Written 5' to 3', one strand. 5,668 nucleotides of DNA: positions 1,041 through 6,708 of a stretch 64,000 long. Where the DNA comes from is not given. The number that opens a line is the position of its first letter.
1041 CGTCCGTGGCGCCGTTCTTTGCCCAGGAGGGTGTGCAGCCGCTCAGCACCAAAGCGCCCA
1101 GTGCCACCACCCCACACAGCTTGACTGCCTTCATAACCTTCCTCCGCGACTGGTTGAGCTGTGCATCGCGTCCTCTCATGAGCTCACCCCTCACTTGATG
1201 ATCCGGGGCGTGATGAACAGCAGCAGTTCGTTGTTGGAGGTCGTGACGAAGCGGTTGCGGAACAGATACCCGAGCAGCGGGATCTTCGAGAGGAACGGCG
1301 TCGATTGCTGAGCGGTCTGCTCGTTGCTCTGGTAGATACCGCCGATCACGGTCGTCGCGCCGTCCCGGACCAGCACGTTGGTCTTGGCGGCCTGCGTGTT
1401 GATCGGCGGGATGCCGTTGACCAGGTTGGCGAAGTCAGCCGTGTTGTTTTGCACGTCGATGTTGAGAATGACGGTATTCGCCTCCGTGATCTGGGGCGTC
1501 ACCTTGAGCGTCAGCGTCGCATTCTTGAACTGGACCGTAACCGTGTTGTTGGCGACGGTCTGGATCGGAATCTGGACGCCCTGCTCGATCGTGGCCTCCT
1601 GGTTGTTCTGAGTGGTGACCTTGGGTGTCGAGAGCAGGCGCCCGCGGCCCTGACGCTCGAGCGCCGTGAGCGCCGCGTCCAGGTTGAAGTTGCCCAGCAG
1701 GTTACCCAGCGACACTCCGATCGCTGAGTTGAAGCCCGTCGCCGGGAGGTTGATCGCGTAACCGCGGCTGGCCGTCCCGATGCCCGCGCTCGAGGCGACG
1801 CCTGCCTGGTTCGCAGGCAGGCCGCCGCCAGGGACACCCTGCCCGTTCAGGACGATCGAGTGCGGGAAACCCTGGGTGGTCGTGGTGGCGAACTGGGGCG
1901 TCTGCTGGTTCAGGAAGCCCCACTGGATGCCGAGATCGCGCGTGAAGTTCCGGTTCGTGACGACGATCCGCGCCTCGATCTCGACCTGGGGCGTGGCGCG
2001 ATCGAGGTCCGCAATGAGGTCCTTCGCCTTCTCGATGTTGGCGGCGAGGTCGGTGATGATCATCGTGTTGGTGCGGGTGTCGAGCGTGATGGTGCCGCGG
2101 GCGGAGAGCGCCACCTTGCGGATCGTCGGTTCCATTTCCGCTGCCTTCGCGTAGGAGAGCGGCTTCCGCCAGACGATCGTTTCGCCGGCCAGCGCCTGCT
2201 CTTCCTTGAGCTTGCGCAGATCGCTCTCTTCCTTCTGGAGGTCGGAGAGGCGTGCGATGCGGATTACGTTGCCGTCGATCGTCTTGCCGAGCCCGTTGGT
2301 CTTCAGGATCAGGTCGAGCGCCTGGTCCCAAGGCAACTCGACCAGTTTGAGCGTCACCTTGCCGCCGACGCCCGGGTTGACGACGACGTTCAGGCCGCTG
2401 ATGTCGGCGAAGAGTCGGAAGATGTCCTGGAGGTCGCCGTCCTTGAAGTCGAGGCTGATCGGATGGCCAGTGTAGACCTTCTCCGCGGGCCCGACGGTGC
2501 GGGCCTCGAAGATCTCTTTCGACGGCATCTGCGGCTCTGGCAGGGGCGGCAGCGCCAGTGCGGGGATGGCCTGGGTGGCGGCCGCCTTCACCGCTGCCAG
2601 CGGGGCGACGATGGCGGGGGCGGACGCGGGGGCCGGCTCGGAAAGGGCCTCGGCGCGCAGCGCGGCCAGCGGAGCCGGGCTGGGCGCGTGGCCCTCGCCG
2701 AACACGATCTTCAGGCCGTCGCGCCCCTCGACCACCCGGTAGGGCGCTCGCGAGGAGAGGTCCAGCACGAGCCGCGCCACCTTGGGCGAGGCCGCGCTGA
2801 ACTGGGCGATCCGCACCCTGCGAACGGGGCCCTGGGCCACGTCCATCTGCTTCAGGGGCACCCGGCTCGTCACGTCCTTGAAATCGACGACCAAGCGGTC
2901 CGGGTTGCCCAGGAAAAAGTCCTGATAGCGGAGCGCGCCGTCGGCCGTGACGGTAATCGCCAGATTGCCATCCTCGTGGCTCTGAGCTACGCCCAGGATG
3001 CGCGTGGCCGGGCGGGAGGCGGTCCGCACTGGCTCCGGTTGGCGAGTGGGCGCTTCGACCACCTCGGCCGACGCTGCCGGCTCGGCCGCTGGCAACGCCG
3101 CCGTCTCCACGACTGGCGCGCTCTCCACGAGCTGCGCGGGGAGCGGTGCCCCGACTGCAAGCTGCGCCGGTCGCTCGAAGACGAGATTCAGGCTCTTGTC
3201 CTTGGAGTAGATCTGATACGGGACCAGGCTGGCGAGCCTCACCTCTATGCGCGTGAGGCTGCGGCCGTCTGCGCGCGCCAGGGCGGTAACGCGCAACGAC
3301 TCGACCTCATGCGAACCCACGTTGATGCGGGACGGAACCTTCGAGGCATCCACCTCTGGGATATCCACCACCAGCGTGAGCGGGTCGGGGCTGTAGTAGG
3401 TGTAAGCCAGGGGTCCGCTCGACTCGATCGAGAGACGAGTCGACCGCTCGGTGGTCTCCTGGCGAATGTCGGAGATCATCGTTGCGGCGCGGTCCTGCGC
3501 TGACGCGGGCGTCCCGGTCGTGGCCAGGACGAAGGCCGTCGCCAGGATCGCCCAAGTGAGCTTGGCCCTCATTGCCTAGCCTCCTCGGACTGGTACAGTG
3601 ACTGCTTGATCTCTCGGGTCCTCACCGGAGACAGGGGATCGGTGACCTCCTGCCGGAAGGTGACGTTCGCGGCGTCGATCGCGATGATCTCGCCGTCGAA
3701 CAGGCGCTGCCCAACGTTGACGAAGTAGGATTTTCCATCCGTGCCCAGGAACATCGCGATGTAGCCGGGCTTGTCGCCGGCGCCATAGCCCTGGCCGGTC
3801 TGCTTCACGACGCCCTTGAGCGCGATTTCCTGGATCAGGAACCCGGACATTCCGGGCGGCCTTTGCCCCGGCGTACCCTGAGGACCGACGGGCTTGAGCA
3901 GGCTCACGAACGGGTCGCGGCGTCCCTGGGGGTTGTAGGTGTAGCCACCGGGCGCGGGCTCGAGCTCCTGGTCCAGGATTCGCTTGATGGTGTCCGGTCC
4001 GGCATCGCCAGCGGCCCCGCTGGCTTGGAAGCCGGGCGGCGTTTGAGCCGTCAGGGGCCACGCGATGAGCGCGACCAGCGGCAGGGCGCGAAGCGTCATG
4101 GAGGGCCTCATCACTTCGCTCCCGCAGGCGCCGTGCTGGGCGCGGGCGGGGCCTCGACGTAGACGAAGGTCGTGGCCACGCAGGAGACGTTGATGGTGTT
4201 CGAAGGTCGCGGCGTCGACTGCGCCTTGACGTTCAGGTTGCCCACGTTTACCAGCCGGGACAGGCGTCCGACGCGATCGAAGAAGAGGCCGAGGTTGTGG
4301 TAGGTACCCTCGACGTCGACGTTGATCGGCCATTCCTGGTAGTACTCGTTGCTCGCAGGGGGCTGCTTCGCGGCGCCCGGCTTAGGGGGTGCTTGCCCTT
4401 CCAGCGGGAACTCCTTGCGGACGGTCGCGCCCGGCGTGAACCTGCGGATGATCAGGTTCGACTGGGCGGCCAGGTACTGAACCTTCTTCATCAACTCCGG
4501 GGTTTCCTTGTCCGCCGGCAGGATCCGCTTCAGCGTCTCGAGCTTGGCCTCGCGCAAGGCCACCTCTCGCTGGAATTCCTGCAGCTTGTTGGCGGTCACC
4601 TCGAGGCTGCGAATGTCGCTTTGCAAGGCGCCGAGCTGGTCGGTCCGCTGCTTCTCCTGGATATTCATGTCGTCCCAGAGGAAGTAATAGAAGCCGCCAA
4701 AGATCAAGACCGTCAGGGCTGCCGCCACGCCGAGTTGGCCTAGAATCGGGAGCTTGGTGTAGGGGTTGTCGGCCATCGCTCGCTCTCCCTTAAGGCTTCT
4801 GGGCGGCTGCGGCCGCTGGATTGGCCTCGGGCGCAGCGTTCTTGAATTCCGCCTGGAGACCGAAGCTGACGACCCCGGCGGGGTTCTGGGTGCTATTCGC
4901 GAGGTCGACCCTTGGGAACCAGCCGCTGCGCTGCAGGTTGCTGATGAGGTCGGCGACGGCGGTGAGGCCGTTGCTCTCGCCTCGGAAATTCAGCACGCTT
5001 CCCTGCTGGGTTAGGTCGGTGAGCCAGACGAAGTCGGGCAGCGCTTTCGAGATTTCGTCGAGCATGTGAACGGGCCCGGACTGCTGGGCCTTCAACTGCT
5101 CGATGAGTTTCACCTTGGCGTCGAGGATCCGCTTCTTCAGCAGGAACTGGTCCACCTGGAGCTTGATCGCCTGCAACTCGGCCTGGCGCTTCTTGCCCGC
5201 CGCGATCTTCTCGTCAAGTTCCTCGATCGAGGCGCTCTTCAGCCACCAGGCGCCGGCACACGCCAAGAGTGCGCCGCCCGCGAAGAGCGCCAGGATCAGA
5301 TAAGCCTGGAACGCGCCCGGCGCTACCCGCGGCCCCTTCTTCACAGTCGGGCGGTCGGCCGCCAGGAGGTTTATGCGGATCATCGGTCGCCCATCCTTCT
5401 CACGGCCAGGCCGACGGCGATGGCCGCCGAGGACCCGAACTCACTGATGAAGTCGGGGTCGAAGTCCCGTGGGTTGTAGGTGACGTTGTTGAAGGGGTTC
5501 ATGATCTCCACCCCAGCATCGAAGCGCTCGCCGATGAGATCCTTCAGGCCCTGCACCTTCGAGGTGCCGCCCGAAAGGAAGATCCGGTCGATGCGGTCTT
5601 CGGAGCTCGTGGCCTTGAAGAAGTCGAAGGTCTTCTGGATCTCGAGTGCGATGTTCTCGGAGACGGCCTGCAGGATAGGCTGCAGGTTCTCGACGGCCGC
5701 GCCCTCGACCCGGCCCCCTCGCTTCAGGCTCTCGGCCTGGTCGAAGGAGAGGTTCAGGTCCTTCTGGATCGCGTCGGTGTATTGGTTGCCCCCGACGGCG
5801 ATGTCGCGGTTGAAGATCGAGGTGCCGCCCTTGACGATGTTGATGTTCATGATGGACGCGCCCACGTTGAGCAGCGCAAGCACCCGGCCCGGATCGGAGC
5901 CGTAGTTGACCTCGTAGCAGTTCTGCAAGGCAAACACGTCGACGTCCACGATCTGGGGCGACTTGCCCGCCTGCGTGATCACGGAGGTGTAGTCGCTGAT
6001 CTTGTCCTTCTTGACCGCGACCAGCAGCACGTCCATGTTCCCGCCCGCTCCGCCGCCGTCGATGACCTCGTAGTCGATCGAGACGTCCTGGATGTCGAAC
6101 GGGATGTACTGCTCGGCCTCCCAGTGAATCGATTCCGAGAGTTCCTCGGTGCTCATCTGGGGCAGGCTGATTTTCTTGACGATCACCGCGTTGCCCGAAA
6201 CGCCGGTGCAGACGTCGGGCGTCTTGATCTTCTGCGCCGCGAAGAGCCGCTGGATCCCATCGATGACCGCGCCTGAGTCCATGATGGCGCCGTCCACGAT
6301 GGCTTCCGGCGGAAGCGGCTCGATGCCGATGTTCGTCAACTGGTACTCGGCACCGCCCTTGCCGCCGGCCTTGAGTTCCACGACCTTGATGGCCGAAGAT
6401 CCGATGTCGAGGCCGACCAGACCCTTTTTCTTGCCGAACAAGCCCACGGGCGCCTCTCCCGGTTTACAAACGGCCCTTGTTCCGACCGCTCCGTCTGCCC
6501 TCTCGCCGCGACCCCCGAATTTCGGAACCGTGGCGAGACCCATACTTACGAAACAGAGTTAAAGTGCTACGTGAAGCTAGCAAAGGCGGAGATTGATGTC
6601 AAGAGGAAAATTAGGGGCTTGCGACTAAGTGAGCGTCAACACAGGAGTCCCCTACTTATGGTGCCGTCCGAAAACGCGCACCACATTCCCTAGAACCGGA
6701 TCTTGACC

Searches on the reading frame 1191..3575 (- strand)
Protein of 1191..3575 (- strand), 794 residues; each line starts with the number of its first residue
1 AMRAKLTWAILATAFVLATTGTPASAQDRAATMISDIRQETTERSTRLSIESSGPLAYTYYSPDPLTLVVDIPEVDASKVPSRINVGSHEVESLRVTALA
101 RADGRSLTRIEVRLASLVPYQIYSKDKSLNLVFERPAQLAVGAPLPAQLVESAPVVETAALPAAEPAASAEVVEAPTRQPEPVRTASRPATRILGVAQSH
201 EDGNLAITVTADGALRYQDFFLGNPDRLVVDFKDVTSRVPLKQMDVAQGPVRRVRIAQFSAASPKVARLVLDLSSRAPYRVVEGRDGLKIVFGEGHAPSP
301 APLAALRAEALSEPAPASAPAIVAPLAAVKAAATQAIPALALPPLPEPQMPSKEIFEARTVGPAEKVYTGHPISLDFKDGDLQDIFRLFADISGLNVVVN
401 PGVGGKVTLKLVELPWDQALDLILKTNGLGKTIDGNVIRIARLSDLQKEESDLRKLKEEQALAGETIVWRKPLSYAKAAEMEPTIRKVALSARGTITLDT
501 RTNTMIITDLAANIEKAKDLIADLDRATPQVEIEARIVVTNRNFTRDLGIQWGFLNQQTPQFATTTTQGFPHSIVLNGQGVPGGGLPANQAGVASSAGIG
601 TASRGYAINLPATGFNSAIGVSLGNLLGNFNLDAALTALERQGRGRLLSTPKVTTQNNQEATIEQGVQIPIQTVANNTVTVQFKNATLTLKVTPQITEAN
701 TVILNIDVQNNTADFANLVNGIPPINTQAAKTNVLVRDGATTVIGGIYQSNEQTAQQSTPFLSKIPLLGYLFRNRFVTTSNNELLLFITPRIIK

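Call 53: search_protein_families(library=pfam, proteins=[window:1191-3575:-], max_evalue=0.001)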
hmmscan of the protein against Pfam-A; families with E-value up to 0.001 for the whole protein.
window:1191-3575:- (794 aa): 5 families
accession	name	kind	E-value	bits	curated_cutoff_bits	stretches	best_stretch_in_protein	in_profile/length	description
PF00263.26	Secretin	-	1.5e-46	158.5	27.5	1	638-794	1-169/169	Bacterial type II and III secretion system protein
PF11741.13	AMIN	-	6.8e-20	71.5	20.5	2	201-290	7-99/101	AMIN domain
PF03958.22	Secretin_N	-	2.1e-12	47.5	28.2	1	472-530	5-69/69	Bacterial type II/III secretion system short domain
PF07660.19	STN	-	3.7e-10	39.9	28.4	1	395-442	1-51/52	Secretin and TonB N terminus short domain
PF21305.2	type_II_gspD_N0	-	4.8e-05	23.6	27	1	375-411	1-37/71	GspD-like, N0 domain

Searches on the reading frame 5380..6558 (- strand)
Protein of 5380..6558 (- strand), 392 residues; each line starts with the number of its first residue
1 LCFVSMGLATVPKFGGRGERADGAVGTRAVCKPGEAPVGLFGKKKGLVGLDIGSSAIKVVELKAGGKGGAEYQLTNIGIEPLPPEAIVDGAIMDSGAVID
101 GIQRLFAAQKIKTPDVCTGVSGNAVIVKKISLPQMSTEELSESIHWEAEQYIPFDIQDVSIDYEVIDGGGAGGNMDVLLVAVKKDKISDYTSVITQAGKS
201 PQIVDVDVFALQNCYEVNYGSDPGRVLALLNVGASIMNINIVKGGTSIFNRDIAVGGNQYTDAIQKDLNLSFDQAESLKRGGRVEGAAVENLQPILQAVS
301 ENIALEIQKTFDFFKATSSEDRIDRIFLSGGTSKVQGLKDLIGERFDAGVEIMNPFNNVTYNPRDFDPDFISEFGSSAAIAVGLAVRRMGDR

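Call 53: search_protein_families(library=pfam, proteins=[window:5380-6558:-], max_evalue=0.001)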
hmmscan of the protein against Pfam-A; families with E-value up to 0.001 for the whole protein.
window:5380-6558:- (392 aa): 3 families
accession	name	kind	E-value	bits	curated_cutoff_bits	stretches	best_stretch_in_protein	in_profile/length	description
PF11104.14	PilM_2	-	7e-75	252.5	27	1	49-388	1-339/340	Type IV pilus assembly protein PilM;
PF14450.12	FtsA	-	3.9e-12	47.1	31.8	1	228-357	1-115/127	Cell division protein FtsA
PF05134.19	T2SSL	-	4.9e-06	26.6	25.5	1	120-211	53-138/231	Type II secretion system (T2SS), protein L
